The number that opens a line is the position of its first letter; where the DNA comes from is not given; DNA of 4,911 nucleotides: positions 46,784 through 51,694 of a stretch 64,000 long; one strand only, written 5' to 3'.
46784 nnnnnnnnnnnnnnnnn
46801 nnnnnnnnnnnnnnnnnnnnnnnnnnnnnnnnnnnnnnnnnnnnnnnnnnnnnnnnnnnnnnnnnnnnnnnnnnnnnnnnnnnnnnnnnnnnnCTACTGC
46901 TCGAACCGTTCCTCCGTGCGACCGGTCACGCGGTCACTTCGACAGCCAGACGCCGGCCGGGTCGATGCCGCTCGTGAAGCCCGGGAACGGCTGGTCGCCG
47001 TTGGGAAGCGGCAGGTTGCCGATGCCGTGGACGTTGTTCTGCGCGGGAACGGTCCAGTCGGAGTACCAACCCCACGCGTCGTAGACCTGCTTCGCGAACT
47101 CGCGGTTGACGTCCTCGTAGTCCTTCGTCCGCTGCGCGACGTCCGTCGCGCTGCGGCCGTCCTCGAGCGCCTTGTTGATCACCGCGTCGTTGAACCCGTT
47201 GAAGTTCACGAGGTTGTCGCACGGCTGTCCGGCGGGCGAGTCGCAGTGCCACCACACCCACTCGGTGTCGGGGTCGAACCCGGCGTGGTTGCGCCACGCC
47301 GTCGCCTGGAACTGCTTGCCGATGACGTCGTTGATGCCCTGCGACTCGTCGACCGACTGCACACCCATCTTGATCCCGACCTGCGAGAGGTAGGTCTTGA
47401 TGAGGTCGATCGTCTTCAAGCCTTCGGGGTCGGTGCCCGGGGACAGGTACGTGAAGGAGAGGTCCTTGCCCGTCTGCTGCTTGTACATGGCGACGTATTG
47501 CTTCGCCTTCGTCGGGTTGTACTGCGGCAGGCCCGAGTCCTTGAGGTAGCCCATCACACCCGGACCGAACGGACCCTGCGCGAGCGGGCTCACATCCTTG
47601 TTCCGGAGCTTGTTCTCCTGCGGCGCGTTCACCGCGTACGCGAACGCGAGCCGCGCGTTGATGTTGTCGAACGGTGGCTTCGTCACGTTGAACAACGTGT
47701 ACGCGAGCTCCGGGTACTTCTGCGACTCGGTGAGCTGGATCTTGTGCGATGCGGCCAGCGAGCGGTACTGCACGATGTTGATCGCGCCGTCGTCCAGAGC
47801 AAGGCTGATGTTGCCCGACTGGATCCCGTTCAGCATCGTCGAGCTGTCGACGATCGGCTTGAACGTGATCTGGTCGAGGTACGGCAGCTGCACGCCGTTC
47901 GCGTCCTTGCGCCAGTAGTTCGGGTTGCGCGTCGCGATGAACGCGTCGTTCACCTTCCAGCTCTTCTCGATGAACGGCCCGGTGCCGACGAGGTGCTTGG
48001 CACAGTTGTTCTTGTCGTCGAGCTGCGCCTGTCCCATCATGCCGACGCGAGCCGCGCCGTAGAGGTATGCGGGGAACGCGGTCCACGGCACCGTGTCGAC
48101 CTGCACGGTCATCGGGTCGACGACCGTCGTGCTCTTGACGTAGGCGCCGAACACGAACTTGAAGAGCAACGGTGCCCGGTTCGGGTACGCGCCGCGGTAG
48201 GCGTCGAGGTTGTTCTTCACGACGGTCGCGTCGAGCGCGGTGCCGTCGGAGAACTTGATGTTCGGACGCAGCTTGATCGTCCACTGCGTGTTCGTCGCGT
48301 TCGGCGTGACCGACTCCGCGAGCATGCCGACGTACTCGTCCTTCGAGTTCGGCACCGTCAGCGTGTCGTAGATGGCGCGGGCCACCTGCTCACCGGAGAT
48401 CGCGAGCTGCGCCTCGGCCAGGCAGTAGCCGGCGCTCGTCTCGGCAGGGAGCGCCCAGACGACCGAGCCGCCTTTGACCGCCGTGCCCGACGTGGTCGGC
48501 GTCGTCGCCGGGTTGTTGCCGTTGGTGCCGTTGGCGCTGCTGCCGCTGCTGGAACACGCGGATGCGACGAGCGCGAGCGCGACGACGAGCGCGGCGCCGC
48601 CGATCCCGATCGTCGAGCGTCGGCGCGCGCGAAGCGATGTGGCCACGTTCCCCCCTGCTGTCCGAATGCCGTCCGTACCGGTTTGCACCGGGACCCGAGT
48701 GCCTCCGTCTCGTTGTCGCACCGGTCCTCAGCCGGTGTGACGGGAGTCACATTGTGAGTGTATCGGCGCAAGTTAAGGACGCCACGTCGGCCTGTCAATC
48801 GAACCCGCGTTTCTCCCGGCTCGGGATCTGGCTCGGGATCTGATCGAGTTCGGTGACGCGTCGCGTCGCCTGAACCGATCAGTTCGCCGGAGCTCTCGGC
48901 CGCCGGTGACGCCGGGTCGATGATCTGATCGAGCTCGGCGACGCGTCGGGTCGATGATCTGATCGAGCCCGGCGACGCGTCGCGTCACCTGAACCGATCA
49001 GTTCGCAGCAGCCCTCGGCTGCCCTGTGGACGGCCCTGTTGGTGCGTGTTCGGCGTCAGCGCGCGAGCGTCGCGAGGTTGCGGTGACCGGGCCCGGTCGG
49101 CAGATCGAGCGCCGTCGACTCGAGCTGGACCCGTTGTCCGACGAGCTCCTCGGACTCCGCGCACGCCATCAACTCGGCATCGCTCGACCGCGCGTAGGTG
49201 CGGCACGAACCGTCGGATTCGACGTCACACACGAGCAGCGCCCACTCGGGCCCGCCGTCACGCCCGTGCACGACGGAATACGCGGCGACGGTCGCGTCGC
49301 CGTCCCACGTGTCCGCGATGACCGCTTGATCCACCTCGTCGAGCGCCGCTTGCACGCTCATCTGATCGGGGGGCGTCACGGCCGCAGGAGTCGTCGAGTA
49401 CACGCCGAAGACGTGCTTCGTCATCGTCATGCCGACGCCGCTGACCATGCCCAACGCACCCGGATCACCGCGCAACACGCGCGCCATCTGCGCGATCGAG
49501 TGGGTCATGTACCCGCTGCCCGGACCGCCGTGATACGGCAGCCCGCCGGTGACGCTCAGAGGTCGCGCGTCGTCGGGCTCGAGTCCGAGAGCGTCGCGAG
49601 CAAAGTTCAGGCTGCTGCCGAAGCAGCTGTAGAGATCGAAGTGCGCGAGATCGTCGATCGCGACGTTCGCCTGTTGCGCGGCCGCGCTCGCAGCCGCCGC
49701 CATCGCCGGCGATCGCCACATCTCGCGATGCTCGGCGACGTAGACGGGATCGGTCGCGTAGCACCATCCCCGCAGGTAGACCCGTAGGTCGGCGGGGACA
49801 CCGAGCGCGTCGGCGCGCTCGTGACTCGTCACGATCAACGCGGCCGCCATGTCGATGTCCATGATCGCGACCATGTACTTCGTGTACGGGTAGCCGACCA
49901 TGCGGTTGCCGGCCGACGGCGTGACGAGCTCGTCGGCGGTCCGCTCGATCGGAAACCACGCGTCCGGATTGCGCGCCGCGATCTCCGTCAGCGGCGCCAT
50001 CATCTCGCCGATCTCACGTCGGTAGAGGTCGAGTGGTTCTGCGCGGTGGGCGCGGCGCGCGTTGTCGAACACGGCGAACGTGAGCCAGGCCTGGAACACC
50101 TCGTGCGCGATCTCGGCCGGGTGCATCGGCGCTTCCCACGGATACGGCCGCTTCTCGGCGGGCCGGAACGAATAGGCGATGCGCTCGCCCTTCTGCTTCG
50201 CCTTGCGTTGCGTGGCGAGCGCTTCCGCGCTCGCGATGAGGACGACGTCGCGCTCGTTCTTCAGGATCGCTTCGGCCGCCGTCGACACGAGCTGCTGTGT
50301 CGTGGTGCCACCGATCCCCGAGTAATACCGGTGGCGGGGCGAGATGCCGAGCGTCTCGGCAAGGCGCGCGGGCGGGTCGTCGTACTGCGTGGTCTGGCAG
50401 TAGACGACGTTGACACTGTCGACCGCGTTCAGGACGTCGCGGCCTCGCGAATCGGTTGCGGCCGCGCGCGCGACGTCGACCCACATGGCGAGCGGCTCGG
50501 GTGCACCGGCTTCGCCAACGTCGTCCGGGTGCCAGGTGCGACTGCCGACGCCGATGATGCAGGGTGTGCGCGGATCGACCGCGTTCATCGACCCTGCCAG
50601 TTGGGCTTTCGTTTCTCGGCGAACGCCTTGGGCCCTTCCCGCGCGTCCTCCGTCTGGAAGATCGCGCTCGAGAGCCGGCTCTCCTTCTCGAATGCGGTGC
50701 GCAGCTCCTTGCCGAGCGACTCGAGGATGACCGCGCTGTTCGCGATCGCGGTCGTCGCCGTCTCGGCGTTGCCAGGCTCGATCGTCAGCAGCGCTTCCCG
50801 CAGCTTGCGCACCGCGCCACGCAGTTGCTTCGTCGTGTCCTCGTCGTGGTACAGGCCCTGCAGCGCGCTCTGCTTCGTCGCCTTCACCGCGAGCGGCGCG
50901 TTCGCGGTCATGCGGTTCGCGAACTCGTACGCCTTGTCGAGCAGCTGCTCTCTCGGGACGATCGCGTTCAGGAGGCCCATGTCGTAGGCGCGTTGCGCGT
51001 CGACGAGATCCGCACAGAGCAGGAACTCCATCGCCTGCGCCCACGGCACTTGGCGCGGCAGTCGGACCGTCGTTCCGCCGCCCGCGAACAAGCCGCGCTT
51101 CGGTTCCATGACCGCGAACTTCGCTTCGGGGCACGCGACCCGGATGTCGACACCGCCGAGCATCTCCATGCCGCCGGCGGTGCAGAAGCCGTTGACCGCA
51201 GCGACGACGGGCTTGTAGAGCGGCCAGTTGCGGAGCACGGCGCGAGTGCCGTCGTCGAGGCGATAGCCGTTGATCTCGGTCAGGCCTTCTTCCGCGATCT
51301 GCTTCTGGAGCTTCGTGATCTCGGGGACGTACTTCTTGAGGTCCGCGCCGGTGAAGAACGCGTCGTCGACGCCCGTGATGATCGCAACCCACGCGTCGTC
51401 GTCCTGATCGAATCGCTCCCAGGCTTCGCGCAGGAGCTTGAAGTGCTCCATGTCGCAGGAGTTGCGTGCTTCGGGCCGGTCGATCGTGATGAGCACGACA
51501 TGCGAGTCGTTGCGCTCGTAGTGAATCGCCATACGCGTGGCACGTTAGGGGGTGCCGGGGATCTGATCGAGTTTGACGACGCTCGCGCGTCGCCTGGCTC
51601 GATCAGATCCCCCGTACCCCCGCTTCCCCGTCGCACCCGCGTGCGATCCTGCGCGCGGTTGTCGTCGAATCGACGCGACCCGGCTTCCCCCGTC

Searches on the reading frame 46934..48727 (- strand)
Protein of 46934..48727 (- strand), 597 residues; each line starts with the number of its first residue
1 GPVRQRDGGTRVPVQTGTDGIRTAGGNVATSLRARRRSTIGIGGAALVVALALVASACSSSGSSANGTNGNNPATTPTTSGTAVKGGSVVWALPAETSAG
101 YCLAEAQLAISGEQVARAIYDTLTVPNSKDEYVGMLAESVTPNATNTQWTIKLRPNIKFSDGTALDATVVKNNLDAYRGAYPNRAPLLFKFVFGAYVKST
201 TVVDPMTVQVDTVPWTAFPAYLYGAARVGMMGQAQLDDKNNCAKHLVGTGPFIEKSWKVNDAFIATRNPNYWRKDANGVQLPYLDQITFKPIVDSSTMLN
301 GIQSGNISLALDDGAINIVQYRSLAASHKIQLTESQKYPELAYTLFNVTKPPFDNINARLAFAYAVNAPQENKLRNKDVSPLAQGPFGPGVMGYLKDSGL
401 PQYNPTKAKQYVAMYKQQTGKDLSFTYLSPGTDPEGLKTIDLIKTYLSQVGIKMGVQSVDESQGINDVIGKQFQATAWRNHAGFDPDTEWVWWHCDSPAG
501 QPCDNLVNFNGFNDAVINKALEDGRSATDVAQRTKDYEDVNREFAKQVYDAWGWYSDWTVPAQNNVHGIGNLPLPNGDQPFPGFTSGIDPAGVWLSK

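Call 53: search_protein_families(library=pfam, proteins=[window:46934-48727:-], max_evalue=0.0001)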
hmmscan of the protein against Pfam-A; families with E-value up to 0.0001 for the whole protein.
window:46934-48727:- (597 aa): 1 family
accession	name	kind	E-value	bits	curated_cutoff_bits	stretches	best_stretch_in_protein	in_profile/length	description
PF00496.27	SBP_bac_5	-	1.2e-55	189.5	32.4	1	131-495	1-361/368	Bacterial extracellular solute-binding proteins, family 5 Middle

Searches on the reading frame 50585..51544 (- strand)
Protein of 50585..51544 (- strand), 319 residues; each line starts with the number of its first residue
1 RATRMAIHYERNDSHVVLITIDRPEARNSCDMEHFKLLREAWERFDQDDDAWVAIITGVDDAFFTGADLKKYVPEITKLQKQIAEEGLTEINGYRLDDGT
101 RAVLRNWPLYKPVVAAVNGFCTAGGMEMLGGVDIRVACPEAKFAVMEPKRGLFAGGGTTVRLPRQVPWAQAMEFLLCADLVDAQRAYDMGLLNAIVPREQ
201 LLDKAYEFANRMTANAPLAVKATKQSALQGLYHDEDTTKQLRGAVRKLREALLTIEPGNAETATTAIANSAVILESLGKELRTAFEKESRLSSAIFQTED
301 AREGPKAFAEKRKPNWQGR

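Call 53: search_protein_families(library=pfam, proteins=[window:50585-51544:-], max_evalue=0.0001)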
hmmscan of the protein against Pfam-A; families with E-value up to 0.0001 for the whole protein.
window:50585-51544:- (319 aa): 2 families
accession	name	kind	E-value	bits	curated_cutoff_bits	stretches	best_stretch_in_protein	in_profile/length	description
PF00378.25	ECH_1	-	6e-50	170.3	27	2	14-232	4-210/251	Enoyl-CoA hydratase/isomerase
PF16113.10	ECH_2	-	1.1e-20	74.8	27.2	1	18-317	3-319/335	Enoyl-CoA hydratase/isomerase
